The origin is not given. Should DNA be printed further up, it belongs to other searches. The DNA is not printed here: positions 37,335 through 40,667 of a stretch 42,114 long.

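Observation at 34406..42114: Tandem array of three exported TPR-CHAT (caspase-like) paralogues with conserved ends and a variable TPR middle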

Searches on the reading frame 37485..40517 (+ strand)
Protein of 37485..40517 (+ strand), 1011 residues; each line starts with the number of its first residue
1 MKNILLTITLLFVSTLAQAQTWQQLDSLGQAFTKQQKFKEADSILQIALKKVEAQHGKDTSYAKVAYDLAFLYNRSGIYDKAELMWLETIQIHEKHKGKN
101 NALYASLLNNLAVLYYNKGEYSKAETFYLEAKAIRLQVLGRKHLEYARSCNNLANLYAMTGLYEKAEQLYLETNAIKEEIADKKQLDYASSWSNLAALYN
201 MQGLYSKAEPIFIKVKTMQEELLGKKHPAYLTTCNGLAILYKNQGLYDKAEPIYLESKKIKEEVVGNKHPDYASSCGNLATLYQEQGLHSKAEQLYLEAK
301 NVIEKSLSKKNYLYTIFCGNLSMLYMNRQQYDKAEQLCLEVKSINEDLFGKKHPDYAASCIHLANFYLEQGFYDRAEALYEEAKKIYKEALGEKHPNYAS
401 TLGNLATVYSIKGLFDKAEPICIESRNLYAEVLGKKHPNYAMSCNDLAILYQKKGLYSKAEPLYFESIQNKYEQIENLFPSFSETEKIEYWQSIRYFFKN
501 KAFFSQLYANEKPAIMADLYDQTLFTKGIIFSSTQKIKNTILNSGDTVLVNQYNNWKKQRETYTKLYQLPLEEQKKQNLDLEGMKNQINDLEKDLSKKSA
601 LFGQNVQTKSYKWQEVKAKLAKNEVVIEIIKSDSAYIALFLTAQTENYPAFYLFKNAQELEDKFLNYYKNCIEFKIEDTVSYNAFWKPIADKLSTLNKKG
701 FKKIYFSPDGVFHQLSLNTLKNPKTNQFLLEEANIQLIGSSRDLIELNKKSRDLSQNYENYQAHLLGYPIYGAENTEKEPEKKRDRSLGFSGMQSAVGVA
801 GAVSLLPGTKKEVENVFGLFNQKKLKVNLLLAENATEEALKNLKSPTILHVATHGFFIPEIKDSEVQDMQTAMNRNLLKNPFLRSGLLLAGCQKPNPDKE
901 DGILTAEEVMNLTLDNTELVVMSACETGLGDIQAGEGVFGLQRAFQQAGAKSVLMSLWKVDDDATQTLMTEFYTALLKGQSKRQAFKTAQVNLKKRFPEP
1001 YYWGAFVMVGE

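Call 8: search_protein_families(library=pfam, proteins=[window:37485-40517:+], max_evalue=0.01)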
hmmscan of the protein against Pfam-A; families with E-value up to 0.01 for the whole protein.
window:37485-40517:+ (1011 aa): 14 families
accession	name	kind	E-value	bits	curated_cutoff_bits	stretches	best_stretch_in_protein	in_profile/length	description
PF13374.12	TPR_10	-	4.3e-74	243.1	27.5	8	357-397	2-42/42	Tetratricopeptide repeat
PF13424.12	TPR_12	-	1e-69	231.1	30.1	7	362-419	8-65/77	Tetratricopeptide repeat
PF12770.12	CHAT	-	9e-65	219.4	24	1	682-1011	8-289/289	CHAT domain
PF24885.1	TPR_NPHP3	-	4.2e-42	144.6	100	6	345-421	129-205/239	Nephrocystin-3 TPR domain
PF13176.12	TPR_7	-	6.6e-32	107.3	27.9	1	108-141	2-35/36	Tetratricopeptide repeat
PF00515.34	TPR_1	-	1.2e-25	88.6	27.8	1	105-133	1-29/34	Tetratricopeptide repeat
PF07719.23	TPR_2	-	8.8e-19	66.5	27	1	106-133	2-29/34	Tetratricopeptide repeat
PF14559.12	TPR_19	-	3.1e-17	63.1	25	0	352-381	20-49/68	Tetratricopeptide repeat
PF13181.12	TPR_8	-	3.6e-13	49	25.7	0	105-134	1-30/34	Tetratricopeptide repeat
PF13431.12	TPR_17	-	1.3e-12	47.3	24.4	0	393-419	7-33/34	Tetratricopeptide repeat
PF17874.7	TPR_MalT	-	1.1e-10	41.7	45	2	152-305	45-193/336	MalT-like TPR region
PF13428.12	TPR_14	-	5.1e-07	30.2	23.5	0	362-388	6-32/44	Tetratricopeptide repeat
PF13432.12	TPR_16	-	7.2e-07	30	32.7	0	100-133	26-59/65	Tetratricopeptide repeat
PF07721.20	TPR_4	-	5.9e-06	26.9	27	0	358-382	2-26/26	Tetratricopeptide repeat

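Call 9: search_protein_families(library=ncbifam, proteins=[window:37485-40517:+], max_evalue=0.01)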
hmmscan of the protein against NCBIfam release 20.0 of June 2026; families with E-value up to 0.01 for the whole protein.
window:37485-40517:+ (1011 aa): 5 families
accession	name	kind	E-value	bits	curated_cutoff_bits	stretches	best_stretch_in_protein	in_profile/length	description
NF040586.1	FxSxx_TPR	equivalog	6.3e-57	193.6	300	2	148-455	429-738/830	FxSxx-COOH system tetratricopeptide repeat protein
NF008757.0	PRK11788.1-5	equivalog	1.7e-10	40.6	363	0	20-103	67-147/388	lipopolysaccharide assembly protein LapB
NF053617.1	SARPRegAfsRStmc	equivalog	9.1e-05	20.6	1430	0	330-432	751-849/986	SARP-family global regulator AfsR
NF041717.1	HaaA_phane_TPR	equivalog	0.00033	18.9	1125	0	332-460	612-731/882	cyclophane-containing RiPP biosynthesis TPR protein HaaT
NF033920.0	C39_PA2778_fam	equivalog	0.0052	16.2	150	0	351-419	184-244/255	PA2778 family cysteine peptidase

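Call 10: search_protein_families(library=padloc, proteins=[window:37485-40517:+], max_evalue=0.01)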
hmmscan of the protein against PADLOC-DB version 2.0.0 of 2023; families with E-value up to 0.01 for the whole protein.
window:37485-40517:+ (1011 aa): 0 families

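Call 13: find_encoding_contigs(protein=window:37485-40517:+, flank=10000, max_places=6)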
Protein window:37485-40517:+ (1011 aa): no gene with exactly this product is on record in the collection.
